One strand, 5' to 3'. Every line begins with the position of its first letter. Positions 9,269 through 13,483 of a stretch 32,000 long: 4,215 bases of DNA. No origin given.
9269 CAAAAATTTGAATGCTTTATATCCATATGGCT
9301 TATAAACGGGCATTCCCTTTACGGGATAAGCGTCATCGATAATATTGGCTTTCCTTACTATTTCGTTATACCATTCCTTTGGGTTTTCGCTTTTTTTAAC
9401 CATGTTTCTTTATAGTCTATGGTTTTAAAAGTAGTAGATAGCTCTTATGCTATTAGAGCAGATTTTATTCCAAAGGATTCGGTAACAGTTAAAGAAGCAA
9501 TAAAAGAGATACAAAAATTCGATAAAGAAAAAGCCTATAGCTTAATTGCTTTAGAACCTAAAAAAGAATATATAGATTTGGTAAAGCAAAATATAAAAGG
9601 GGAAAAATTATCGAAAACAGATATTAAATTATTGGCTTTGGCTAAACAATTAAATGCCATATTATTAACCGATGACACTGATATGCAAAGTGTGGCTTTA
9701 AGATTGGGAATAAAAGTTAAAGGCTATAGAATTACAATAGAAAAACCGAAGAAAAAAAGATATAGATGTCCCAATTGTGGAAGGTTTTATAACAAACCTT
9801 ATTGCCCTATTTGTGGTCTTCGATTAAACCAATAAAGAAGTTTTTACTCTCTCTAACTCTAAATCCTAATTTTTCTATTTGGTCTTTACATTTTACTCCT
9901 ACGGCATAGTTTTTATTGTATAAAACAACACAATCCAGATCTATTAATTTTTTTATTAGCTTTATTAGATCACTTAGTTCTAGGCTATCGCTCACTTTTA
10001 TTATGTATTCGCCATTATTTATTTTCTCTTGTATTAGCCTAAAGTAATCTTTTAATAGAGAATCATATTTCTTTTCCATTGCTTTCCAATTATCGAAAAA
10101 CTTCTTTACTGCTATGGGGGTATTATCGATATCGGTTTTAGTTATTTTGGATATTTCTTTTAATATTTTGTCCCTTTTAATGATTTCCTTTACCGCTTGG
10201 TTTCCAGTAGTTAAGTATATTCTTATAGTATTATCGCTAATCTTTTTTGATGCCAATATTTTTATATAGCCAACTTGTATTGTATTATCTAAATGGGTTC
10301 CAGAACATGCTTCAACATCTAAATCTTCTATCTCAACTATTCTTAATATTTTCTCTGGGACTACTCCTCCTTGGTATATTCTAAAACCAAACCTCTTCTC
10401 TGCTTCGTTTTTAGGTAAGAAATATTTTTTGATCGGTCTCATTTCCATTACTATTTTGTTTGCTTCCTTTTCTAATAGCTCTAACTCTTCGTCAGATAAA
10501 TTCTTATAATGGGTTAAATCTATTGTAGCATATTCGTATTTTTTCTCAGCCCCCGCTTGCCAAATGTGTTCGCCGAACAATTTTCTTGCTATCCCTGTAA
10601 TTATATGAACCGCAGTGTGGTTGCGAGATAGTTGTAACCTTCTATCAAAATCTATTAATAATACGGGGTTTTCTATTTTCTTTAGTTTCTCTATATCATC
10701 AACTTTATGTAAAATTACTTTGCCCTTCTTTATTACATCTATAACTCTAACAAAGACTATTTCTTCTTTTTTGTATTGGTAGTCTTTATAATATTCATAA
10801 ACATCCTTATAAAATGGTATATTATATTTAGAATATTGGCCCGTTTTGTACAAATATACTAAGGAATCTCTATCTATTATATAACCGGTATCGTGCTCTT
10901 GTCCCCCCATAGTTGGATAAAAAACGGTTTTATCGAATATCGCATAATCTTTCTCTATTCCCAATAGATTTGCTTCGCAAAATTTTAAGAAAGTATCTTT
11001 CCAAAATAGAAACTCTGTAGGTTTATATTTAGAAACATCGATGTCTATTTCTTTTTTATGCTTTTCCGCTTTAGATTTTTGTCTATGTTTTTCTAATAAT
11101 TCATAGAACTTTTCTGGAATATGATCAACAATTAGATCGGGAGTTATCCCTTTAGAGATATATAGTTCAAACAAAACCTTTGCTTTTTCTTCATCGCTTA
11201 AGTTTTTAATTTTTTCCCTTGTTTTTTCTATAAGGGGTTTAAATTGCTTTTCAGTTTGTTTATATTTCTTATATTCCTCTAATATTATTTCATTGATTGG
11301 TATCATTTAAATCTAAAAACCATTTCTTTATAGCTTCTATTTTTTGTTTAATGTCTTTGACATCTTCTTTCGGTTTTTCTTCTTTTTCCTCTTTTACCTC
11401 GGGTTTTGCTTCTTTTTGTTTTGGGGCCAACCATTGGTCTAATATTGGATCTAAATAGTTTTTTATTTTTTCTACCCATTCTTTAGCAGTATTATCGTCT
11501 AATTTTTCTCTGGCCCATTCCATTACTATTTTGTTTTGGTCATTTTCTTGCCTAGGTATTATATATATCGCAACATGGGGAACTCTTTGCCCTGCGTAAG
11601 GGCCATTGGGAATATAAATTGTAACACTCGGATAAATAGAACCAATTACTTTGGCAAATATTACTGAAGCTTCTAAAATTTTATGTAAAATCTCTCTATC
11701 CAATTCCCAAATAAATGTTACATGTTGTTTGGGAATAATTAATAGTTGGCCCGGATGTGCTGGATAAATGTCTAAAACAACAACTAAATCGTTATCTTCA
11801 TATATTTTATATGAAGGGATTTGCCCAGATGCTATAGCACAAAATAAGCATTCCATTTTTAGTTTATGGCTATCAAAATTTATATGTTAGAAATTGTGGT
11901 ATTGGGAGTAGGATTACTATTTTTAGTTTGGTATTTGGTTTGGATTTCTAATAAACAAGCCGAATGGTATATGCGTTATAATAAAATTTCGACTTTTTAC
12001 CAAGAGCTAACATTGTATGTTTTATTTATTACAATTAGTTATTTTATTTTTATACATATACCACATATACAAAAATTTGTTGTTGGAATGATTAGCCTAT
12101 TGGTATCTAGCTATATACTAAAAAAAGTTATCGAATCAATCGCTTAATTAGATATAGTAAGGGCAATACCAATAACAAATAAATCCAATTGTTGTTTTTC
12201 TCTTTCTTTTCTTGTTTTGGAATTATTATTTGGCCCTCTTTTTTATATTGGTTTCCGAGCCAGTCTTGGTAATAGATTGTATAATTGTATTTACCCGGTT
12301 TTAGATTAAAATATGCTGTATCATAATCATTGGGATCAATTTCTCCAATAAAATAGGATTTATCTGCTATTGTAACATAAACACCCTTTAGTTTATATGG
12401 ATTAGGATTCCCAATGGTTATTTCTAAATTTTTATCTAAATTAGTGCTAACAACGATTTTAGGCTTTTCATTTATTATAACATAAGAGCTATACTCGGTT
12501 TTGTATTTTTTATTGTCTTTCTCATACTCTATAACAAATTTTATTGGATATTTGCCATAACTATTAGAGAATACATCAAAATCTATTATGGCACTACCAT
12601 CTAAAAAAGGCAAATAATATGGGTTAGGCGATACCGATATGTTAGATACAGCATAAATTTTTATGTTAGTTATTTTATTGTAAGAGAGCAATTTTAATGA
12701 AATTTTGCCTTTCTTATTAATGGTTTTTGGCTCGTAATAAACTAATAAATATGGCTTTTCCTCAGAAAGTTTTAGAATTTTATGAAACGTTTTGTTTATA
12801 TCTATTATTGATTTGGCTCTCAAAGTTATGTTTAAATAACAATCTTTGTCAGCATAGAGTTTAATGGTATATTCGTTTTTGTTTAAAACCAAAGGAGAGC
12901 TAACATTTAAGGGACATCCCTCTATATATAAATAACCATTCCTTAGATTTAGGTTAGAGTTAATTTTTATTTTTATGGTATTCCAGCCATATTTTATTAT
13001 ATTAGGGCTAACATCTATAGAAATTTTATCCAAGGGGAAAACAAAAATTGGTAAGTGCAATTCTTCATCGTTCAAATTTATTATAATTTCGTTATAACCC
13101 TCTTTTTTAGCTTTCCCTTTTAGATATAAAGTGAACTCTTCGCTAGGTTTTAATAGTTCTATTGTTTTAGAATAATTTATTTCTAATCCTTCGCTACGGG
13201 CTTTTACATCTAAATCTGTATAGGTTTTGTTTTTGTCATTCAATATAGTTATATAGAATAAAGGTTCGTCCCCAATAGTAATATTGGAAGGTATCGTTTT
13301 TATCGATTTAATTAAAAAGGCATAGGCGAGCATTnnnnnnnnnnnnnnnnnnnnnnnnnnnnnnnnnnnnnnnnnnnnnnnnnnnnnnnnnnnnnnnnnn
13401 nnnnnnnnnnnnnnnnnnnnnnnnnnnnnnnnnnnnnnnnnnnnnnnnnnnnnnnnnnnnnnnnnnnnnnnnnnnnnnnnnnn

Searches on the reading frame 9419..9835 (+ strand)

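Call 19: search_protein_families(library=pfam, proteins=[window:9419-9835:+], max_evalue=0.001)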
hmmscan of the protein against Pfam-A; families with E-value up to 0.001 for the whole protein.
window:9419-9835:+ (138 aa): 4 families
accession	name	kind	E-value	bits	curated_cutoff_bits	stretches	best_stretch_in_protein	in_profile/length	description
PF17146.10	PIN_6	-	6.5e-05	23.7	27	1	18-78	18-87/87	PIN domain of ribonuclease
PF18480.7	DUF5615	-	9.6e-05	22.7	23.8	1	48-114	18-83/110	Domain of unknown function (DUF5615)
PF08745.17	PIN_5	-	9.9e-05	22.3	27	1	65-100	155-190/205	PINc domain ribonuclease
PF01850.27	PIN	-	0.00075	20.5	23.6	0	43-93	81-118/120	PIN domain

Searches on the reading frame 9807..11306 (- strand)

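Call 19: search_protein_families(library=pfam, proteins=[window:9807-11306:-], max_evalue=0.001)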
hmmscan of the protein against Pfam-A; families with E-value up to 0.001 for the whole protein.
window:9807-11306:- (499 aa): 2 families
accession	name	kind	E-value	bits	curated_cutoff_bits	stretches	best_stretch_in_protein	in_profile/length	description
PF07973.19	tRNA_SAD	-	1.3e-13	51.1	24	1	321-364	1-44/44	Threonyl and Alanyl tRNA synthetase second additional domain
PF01411.24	tRNA-synt_2c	-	4.3e-13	49.1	30.3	1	4-161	347-526/552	tRNA synthetases class II (A)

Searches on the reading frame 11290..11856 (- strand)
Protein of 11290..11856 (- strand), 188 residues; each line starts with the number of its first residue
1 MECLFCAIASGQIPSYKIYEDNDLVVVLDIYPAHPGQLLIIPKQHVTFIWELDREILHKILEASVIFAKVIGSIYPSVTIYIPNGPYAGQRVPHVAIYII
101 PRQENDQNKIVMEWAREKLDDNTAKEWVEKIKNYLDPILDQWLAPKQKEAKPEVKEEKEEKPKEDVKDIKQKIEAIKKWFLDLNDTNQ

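Call 19: search_protein_families(library=pfam, proteins=[window:11290-11856:-], max_evalue=0.001)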
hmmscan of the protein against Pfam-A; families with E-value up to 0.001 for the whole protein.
window:11290-11856:- (188 aa): 2 families
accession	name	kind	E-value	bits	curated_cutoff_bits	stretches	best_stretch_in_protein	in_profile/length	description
PF01230.28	HIT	-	9.2e-15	55.5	21.5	1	11-104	2-97/98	HIT domain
PF11969.13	DcpS_C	-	4.4e-10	40.5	24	1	2-77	1-76/114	Scavenger mRNA decapping enzyme C-term binding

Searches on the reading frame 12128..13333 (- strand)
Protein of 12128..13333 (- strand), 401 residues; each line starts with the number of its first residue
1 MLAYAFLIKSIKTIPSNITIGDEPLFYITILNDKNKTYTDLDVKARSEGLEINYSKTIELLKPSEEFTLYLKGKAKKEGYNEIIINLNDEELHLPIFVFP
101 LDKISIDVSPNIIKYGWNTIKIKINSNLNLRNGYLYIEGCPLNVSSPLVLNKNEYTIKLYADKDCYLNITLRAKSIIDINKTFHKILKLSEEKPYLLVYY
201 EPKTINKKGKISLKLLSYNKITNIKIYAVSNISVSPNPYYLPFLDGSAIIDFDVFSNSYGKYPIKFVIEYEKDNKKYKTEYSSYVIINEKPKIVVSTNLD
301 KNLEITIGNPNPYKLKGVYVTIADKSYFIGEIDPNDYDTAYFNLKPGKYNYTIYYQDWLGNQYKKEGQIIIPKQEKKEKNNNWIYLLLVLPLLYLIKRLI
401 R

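Call 19: search_protein_families(library=pfam, proteins=[window:12128-13333:-], max_evalue=0.001)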
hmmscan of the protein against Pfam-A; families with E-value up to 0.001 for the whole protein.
window:12128-13333:- (401 aa): 1 family
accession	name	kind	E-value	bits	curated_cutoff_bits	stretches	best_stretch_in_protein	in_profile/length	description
PF06157.16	DUF973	-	0.00082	19.1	26.4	0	73-137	227-291/309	Protein of unknown function (DUF973)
